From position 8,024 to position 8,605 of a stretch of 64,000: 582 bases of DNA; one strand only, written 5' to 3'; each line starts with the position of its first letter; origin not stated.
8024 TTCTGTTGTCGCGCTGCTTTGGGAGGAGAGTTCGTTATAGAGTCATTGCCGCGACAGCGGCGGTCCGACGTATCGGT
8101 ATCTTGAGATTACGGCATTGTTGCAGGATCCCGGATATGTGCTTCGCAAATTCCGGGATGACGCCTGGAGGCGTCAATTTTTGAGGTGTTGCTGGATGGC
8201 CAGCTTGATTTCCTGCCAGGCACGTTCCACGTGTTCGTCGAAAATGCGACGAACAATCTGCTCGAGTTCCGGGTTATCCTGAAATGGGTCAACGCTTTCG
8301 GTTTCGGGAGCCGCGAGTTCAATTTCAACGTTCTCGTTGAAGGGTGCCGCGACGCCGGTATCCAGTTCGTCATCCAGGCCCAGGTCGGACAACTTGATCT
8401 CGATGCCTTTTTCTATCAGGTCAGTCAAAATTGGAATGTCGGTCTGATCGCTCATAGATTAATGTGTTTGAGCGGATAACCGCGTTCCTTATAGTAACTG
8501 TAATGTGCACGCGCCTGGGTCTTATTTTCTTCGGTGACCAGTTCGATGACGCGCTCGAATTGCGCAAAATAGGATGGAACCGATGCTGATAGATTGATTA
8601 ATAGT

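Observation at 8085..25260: A 15-bp mini-hairpin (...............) inserted into three different repeat families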

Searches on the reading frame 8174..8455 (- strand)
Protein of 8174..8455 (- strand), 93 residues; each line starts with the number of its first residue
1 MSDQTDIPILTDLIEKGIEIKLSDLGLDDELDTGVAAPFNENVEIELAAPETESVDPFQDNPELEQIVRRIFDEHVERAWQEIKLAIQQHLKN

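Call 24: find_encoding_contigs(protein=window:8174-8455:-, flank=3000, max_places=10)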
Protein window:8174-8455:- (93 aa): 5 contigs read that carry it; 3 places shown.
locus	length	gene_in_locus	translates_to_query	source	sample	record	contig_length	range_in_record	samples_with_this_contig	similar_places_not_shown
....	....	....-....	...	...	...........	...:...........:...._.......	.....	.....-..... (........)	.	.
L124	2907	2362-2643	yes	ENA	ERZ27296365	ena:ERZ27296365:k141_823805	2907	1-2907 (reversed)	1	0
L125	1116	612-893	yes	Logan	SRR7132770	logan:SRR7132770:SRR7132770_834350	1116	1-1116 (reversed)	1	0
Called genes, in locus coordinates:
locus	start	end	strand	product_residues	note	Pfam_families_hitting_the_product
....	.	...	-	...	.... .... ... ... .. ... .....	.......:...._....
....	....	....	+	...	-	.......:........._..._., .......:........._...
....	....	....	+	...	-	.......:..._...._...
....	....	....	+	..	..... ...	-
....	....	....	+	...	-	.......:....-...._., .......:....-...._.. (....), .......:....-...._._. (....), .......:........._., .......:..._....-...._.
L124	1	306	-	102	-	?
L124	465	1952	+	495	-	PF02789:Peptidase_M17_N, PF00883:Peptidase_M17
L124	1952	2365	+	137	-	PF04364:DNA_pol3_chi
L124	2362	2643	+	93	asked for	-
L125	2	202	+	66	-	?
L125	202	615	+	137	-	PF04364:DNA_pol3_chi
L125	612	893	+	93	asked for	-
